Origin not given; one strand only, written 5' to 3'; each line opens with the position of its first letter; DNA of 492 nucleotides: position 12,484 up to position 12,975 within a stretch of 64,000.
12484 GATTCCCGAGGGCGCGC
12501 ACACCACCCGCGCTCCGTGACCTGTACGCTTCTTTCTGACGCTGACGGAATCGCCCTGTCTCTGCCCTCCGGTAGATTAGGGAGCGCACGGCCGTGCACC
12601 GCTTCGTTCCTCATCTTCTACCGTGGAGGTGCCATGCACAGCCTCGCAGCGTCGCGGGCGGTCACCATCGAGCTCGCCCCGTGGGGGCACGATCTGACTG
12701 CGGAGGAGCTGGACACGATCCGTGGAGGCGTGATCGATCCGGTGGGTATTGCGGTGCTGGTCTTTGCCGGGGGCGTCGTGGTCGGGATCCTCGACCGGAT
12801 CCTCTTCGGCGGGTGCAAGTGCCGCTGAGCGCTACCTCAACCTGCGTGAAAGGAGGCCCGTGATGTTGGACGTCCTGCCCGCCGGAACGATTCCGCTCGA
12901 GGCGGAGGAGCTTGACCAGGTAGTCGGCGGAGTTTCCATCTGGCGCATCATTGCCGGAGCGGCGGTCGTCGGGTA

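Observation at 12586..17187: Two tandem double-glycine-leader peptides with 32-aa hydrophobic Cys-pair cores, plus membrane protein, HlyD and C39-ABC exporter: a two-peptide bacteriocin-like system in a high-GC genome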

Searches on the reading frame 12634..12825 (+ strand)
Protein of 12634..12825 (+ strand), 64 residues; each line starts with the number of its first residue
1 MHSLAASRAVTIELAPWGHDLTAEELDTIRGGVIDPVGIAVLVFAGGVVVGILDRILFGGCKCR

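Call 5: search_protein_families(library=ncbifam, proteins=[window:12634-12825:+], max_evalue=1)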
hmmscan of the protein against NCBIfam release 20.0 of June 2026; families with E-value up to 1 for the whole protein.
seq(64 aa): 1 family
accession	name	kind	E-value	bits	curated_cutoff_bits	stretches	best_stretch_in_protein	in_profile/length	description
TIGR03949.1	bact_IIb_cerein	subfamily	0.0025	17.6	21.5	1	21-51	4-31/45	class IIb bacteriocin, lactobin A/cerein 7B family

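Call 6: search_protein_families(library=pfam, proteins=[window:12634-12825:+], max_evalue=1)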
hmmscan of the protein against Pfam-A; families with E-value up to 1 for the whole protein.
seq(64 aa): 1 family
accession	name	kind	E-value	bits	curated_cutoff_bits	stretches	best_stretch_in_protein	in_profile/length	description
PF10439.15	Bacteriocin_IIc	-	0.00068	20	27.1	1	21-53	7-41/59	Bacteriocin class II with double-glycine leader peptide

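Call 9: find_homologous_proteins(query=window:12634-12825:+, max_evalue=10)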
Query seq(64 aa) (64 aa): 1 proteins with E <= 10 among 1 candidates.
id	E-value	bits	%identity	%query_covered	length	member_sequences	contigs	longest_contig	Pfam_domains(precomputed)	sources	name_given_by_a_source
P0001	1.1e-33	131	95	100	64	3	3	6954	-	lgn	-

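Call 12: find_encoding_contigs(protein=P0001, flank=10000, max_places=6)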
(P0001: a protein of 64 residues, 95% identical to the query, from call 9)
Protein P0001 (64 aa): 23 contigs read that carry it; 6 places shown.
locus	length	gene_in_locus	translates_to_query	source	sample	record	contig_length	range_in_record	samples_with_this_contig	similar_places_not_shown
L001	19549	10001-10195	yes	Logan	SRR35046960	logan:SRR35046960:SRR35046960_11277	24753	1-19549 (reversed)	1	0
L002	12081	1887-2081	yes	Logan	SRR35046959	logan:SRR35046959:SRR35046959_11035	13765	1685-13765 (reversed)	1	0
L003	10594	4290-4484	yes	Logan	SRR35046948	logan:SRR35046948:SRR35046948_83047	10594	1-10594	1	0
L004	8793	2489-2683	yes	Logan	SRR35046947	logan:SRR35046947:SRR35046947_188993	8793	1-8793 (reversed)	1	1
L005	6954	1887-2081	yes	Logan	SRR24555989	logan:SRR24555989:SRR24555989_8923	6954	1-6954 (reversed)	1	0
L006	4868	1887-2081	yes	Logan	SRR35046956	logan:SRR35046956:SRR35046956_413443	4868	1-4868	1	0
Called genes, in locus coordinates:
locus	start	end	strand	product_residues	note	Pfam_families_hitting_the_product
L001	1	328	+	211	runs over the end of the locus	PF00578:AhpC-TSA, PF08534:Redoxin (weak), PF02630:SCO1-SenC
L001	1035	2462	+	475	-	PF03349:Toluene_X, PF13505:OMP_b-brl (faint)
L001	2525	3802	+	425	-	PF00657:Lipase_GDSL, PF13472:Lipase_GDSL_2 (faint)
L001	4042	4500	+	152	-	PF02657:SufE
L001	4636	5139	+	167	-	PF13442:Cytochrome_CBB3, PF00034:Cytochrom_C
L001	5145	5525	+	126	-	-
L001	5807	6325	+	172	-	-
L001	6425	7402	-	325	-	PF13424:TPR_12 (faint), PF07719:TPR_2 (faint)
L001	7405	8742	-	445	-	PF00158:Sigma54_activat, PF01078:Mg_chelatase (faint), PF14532:Sigma54_activ_2, PF07728:AAA_5 (weak), PF25601:AAA_lid_14, PF02954:HTH_8 (weak)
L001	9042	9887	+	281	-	PF12833:HTH_18 (weak)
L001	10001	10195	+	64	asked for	-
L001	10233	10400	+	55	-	-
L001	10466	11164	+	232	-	-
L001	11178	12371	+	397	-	PF25919:BSH_CusB (faint), PF26002:Beta-barrel_AprE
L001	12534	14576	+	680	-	PF03412:Peptidase_C39, PF00664:ABC_membrane, PF13191:AAA_16 (faint), PF00005:ABC_tran, PF13304:AAA_21 (faint)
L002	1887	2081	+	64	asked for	-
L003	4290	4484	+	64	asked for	-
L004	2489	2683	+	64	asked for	-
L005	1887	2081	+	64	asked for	-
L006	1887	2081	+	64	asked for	-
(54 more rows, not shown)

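Call 15: find_encoding_contigs(protein=window:12634-12825:+, flank=10000, max_places=6)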
Protein seq(64 aa) (64 aa): 21 contigs read that carry it; 6 places shown.
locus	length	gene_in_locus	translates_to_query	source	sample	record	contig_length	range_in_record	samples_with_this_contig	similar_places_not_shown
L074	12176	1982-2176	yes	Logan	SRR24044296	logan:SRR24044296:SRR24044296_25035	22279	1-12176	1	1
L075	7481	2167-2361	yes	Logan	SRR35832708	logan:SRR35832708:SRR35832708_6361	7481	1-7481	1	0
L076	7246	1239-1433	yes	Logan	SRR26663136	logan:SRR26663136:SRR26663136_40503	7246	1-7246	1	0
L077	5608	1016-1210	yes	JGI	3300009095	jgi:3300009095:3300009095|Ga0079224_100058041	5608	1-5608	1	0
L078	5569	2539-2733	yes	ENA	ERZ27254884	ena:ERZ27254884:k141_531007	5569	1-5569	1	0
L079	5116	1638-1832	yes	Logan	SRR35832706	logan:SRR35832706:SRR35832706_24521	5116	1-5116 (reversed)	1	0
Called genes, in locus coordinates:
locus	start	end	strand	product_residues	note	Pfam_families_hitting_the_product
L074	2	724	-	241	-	?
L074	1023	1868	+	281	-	PF12833:HTH_18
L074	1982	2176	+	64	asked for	-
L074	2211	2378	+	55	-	-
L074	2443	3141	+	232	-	-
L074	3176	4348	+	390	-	PF26002:Beta-barrel_AprE (weak)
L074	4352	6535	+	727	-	PF03412:Peptidase_C39, PF00664:ABC_membrane, PF00005:ABC_tran, PF13304:AAA_21 (faint)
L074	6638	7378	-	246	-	PF13469:Sulfotransfer_3 (faint), PF00685:Sulfotransfer_1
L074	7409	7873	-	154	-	PF01741:MscL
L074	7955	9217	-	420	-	PF02401:LYTB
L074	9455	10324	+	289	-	PF00912:Transgly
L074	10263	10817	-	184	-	PF13474:SnoaL_3 (weak)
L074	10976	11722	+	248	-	-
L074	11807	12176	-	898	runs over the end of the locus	PF00521:DNA_topoisoIV, PF03989:DNA_gyraseA_C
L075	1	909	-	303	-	?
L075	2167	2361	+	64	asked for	-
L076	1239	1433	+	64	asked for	-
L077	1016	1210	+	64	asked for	-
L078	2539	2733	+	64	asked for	-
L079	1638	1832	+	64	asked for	-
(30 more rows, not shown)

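Call 16: list_cluster_members(proteins=[P0001, P0002])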
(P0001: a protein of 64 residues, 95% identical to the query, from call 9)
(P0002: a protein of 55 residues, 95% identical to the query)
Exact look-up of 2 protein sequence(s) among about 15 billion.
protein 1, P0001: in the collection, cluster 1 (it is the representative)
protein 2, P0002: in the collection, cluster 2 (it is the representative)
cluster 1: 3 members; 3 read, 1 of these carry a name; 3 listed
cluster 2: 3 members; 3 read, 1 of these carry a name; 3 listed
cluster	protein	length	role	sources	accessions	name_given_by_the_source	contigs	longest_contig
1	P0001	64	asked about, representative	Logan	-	-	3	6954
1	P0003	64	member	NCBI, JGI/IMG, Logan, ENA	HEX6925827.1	MAG TPA: hypothetical protein VF167_10355 [Longimicrobiaceae bacterium]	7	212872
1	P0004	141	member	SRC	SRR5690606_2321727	-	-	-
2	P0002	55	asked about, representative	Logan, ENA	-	-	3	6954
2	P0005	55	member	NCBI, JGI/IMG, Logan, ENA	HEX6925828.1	MAG TPA: hypothetical protein VF167_10360 [Longimicrobiaceae bacterium]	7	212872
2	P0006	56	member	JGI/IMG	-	-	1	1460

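Call 39: search_protein_representatives(protein=window:12634-12825:+)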
Query: 64 residues. Proteins with E-value up to 0.001 (for the whole library): 9; up to 1e-10: 3; up to 1e-30: 0. The best 9 are listed.
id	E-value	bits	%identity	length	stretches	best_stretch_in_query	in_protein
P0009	7.0e-14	67.4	56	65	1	1-64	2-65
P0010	1.0e-13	66.8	58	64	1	1-64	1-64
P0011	4.4e-11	58.5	69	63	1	20-64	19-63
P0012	1.7e-10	56.7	53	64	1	1-64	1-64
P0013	1.0e-06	44.8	57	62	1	16-63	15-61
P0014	2.3e-06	43.7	52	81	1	15-64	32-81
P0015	3.1e-06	43.3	33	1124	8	18-54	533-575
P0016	4.4e-04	36.5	42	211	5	5-28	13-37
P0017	5.4e-04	36.2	33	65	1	1-64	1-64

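Call 41: find_encoding_contigs(protein=P0011, flank=8000, max_places=4)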
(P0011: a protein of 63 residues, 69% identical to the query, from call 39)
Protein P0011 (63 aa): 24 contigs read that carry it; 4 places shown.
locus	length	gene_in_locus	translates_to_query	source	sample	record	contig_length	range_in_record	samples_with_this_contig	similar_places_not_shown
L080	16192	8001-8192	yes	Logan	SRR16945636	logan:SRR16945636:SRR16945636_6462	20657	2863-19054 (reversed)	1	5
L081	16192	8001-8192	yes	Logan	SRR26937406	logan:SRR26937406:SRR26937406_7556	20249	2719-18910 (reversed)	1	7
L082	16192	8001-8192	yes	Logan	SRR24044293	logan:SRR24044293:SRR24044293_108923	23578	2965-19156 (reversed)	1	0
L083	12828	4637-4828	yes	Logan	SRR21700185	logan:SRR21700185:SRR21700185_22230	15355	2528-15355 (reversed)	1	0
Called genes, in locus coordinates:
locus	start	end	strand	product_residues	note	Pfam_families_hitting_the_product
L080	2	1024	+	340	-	PF02826:2-Hacid_dh_C, PF03446:NAD_binding_2 (weak), PF03807:F420_oxidored, PF07991:KARI_N, PF01450:KARI_C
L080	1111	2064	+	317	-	PF01063:Aminotran_4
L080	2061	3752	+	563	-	PF00920:ILVD_EDD_N, PF24877:ILV_EDD_C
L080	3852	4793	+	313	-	PF13650:Asp_protease_2, PF13975:gag-asp_proteas (faint), PF13650:Asp_protease_2 (weak)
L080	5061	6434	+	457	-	PF00909:Ammonium_transp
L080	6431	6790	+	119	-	PF00543:P-II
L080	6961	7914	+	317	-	PF12833:HTH_18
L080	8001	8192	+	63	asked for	-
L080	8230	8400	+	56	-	-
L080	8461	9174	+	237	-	-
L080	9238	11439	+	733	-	PF03412:Peptidase_C39, PF00664:ABC_membrane, PF00005:ABC_tran, PF02463:SMC_N (faint), PF13401:AAA_22 (weak)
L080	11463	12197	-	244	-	PF00685:Sulfotransfer_1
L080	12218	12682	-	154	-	PF01741:MscL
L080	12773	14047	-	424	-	PF02401:LYTB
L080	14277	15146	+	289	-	PF00912:Transgly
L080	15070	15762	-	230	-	PF13474:SnoaL_3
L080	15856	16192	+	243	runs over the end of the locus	-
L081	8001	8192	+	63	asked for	-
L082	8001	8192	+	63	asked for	-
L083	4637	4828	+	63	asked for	-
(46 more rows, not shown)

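Call 43: find_encoding_contigs(protein=P0012, flank=8000, max_places=2)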
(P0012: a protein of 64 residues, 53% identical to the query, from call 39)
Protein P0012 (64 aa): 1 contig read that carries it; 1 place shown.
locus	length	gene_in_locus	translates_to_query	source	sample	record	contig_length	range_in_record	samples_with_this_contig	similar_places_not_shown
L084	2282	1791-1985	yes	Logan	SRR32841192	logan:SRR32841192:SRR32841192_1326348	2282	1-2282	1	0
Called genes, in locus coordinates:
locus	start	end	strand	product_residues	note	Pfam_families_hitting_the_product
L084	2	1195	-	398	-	?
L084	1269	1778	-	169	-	-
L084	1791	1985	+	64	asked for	-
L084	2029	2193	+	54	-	-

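Call 44: find_encoding_contigs(protein=P0017, flank=8000, max_places=2)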
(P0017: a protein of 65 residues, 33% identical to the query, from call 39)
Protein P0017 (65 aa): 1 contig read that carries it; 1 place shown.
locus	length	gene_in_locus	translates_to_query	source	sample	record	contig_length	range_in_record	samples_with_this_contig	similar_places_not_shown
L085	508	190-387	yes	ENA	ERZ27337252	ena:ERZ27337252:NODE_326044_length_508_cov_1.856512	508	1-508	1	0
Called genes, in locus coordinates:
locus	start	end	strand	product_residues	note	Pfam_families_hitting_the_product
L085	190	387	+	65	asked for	-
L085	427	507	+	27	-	?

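Call 45: find_encoding_contigs(protein=P0009, flank=8000, max_places=2)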
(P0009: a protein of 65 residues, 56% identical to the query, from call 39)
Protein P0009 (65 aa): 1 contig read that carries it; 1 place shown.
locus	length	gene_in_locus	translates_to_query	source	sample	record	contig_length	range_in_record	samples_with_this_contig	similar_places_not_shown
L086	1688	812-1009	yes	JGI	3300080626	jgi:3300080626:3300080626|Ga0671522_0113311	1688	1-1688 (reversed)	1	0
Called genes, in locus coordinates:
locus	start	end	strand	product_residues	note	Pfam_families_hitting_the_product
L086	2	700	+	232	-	?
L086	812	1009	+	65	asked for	-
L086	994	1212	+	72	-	-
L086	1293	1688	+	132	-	?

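Call 49: find_related_loci(query=A3, collection=metagenome_contigs, flank=10000)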
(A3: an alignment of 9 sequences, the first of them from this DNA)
Query A3 (64 aa) in metagenome_contigs; peptide patterns used: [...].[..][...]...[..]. (x = any residue, [..] = any of these).
112 stretches matched a pattern; 3 encode a relative of the query (tblastn E <= 1e-3); 3 distinct loci.
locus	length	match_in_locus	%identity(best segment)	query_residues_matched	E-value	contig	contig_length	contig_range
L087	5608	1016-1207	100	1-64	1e-39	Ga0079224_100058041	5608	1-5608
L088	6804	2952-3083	70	21-64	9e-18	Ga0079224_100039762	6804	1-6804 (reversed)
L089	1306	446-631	49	1-64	9e-13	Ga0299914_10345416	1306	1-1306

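Call 50: find_encoding_contigs(protein=P0013, flank=10000, max_places=3)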
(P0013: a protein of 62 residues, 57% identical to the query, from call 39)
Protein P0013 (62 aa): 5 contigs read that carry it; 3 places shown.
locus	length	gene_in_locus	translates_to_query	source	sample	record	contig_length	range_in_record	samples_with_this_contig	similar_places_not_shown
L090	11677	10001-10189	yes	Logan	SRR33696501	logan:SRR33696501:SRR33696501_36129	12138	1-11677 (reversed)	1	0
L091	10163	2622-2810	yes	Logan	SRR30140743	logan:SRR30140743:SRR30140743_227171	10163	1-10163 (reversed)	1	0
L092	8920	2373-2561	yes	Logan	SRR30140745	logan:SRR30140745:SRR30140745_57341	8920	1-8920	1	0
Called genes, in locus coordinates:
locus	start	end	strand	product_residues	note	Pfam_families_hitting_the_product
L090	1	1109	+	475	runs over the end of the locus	PF03349:Toluene_X, PF13505:OMP_b-brl (faint)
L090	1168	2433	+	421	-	PF00657:Lipase_GDSL, PF13472:Lipase_GDSL_2 (faint)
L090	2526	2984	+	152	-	PF02657:SufE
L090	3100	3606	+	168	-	PF00034:Cytochrom_C, PF13442:Cytochrome_CBB3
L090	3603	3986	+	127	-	-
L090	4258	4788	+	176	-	-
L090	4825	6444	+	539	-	PF00515:TPR_1 (faint), PF07719:TPR_2 (faint), PF13424:TPR_12, PF17874:TPR_MalT (weak), PF01966:HD, PF13487:HD_5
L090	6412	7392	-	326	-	PF13176:TPR_7 (faint), PF07719:TPR_2 (faint), PF13424:TPR_12, PF00515:TPR_1 (weak), PF13181:TPR_8 (weak), PF13374:TPR_10 (weak)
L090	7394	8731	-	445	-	PF00158:Sigma54_activat, PF01078:Mg_chelatase (faint), PF14532:Sigma54_activ_2, PF00004:AAA (weak), PF07724:AAA_2 (weak), PF07728:AAA_5 (weak), PF25601:AAA_lid_14, PF02954:HTH_8 (weak)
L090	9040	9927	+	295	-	PF12833:HTH_18 (weak)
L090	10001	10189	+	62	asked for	-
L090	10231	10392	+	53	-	-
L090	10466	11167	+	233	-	-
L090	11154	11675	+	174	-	?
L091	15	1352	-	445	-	PF00158:Sigma54_activat, PF01078:Mg_chelatase (faint), PF14532:Sigma54_activ_2, PF00004:AAA (weak), PF07724:AAA_2 (weak), PF07728:AAA_5 (weak), PF25601:AAA_lid_14, PF02954:HTH_8 (weak)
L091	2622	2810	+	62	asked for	-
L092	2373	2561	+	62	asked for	-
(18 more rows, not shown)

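Call 51: find_encoding_contigs(protein=P0014, flank=10000, max_places=3)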
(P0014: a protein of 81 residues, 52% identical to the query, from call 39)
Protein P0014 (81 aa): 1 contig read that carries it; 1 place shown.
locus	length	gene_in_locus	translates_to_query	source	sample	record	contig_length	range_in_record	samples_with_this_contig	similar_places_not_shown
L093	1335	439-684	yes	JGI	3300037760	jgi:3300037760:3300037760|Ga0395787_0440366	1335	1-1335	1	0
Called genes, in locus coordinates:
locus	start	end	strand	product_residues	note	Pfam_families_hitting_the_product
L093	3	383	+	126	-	PF12833:HTH_18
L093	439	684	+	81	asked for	-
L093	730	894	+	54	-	-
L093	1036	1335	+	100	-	?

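Call 52: find_encoding_contigs(protein=P0010, flank=10000, max_places=3)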
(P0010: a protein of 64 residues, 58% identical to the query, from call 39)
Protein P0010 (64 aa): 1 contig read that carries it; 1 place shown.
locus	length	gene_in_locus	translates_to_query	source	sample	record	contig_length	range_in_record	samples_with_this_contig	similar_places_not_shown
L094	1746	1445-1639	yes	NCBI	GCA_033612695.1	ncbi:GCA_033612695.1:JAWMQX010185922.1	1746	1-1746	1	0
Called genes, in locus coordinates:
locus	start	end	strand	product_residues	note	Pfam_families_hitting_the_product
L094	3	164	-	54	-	?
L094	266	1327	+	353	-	PF12833:HTH_18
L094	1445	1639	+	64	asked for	-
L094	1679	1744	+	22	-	?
